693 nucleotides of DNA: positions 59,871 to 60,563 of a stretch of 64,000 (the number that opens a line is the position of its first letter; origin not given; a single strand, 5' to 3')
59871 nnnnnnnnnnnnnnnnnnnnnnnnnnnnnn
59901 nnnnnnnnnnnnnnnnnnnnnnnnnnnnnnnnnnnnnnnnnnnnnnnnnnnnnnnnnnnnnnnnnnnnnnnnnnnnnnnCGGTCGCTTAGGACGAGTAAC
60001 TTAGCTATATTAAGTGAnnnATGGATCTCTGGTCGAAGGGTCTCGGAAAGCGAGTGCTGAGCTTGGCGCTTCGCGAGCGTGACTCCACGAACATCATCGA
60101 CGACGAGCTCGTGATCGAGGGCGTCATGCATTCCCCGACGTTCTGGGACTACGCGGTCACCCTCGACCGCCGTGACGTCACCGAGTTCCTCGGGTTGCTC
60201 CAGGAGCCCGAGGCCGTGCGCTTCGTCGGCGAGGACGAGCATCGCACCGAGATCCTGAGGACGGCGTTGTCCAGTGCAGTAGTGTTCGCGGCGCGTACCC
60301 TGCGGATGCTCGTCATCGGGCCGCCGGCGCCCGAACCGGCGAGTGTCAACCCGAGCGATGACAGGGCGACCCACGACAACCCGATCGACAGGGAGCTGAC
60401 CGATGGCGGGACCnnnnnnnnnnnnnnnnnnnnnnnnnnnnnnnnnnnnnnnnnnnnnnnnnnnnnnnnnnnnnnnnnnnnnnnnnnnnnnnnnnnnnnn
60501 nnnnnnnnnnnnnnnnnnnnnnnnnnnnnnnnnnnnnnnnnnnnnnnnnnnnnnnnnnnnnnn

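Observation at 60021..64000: A CrtI-like pair bracketed by two copies of a small uncharacterised protein (MD[LF].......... family)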

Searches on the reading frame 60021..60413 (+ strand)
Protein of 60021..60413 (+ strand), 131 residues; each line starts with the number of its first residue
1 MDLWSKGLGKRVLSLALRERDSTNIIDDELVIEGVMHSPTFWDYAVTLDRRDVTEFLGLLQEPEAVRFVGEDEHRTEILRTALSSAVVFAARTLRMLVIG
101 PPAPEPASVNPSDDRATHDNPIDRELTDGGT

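Call 8: search_protein_families(library=pfam, max_evalue=1, proteins=[window:60021-60413:+])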
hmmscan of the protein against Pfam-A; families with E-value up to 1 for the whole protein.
seq(131 aa): 0 families

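Call 10: find_homologous_proteins(query=window:60021-60413:+, max_evalue=0.01)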
Query seq(131 aa) (131 aa): 45 proteins with E <= 0.01 among 97 candidates.
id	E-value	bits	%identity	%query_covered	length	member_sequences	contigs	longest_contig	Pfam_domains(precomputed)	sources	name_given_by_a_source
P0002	4.1e-80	284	100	100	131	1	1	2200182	-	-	-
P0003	2.5e-48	181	75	88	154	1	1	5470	-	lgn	-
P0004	3.4e-48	181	71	87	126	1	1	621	-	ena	-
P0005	7.0e-48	180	72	92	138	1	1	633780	-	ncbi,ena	-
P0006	1.1e-47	179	76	86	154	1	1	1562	-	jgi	jgi:hypothetical protein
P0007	3.8e-47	177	65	100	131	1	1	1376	-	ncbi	-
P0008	4.5e-47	177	75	82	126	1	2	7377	-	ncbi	-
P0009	1.2e-45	172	72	89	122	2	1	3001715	-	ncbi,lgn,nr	ncbi:MAG: hypothetical protein M5U31_07290 [Acidimicrobiia bacterium]|nr:hypothetical protein [Acidi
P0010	1.8e-45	172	80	79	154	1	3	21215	-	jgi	jgi:hypothetical protein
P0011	1.1e-43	166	65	99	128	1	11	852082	-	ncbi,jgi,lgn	ncbi:MAG: hypothetical protein R3A49_11070 [Acidimicrobiia bacterium]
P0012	2.4e-43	165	77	75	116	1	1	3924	-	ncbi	-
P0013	1.1e-41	159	63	100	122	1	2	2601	-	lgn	-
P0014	2.1e-37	146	61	90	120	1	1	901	-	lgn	-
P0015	2.9e-37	145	63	89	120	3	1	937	-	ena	-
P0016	4.7e-37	145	62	90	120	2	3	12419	-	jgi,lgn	jgi:hypothetical protein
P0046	3.0e-13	68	37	85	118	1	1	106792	-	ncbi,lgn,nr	ncbi:MAG: hypothetical protein PHE84_03080 [bacterium]|nr:hypothetical protein [bacterium]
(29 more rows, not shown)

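Call 11: search_protein_families(library=ncbifam, max_evalue=1, proteins=[window:60021-60413:+])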
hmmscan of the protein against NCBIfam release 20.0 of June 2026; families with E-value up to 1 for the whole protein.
seq(131 aa): 0 families

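Call 13: find_encoding_contigs(protein=P0009, flank=8000, max_places=2)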
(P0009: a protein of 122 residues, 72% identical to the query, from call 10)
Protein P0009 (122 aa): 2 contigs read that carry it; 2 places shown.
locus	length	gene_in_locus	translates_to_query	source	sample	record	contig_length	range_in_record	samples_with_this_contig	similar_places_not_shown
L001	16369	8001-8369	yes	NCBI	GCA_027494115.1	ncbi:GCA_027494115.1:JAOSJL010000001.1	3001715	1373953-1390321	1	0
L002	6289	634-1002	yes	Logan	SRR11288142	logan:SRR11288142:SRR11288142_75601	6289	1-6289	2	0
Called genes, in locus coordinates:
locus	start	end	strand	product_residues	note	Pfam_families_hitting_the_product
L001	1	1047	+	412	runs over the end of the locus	PF00331:Glyco_hydro_10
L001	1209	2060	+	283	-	PF01557:FAA_hydrolase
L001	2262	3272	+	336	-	PF13458:Peripla_BP_6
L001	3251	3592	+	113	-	-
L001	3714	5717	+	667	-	PF02653:BPD_transp_2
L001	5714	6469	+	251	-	PF00005:ABC_tran, PF02463:SMC_N (faint), PF13304:AAA_21 (faint), PF12399:BCA_ABC_TP_C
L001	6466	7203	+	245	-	PF00005:ABC_tran, PF13304:AAA_21 (faint)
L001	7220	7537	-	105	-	-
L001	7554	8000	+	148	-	PF13305:TetR_C_33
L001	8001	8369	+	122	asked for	-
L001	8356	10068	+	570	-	PF00890:FAD_binding_2 (faint), PF01266:DAO, PF01946:Thi4 (weak), PF12831:FAD_oxidored (weak), PF13450:NAD_binding_8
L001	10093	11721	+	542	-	PF01266:DAO, PF01494:FAD_binding_3, PF01946:Thi4, PF03486:HI0933_like (weak), PF07992:Pyr_redox_2 (weak), PF12831:FAD_oxidored, PF13450:NAD_binding_8, PF01593:Amino_oxidase, +1 more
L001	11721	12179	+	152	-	-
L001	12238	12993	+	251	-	-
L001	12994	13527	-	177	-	PF01243:PNPOx_N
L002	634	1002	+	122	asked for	-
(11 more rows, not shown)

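Call 14: find_encoding_contigs(protein=P0046, flank=8000, max_places=2)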
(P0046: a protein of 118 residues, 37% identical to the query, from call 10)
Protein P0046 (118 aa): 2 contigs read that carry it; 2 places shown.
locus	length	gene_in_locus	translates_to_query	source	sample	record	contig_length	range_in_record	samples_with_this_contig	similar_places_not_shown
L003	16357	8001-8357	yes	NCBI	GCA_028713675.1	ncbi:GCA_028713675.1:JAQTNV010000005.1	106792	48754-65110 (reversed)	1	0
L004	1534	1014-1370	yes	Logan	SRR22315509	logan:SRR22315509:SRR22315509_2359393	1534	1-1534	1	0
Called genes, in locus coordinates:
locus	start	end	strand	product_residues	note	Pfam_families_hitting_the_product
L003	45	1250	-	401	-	PF01494:FAD_binding_3, PF07992:Pyr_redox_2 (weak), PF12831:FAD_oxidored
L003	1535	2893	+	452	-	PF03349:Toluene_X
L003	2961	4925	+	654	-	PF00724:Oxidored_FMN, PF01266:DAO (faint), PF00890:FAD_binding_2 (faint), PF07992:Pyr_redox_2, PF12831:FAD_oxidored (weak), PF13450:NAD_binding_8, PF13738:Pyr_redox_3 (weak), PF00070:Pyr_redox (weak), +4 more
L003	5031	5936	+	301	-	PF04909:Amidohydro_2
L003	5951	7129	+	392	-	PF13452:FAS1_DH_region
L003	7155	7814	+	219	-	PF00440:TetR_N, PF13977:TetR_C_6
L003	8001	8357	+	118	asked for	-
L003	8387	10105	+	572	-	PF00890:FAD_binding_2 (faint), PF01266:DAO, PF01946:Thi4, PF13450:NAD_binding_8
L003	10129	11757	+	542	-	PF00890:FAD_binding_2 (weak), PF01134:GIDA (faint), PF01266:DAO (weak), PF01494:FAD_binding_3 (weak), PF01946:Thi4, PF12831:FAD_oxidored (weak), PF13450:NAD_binding_8, PF01593:Amino_oxidase, +1 more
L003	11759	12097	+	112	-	-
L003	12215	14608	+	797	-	PF02515:CoA_transf_3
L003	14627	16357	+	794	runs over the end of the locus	PF02515:CoA_transf_3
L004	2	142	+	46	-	?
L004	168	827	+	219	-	PF00440:TetR_N, PF13977:TetR_C_6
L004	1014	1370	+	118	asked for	-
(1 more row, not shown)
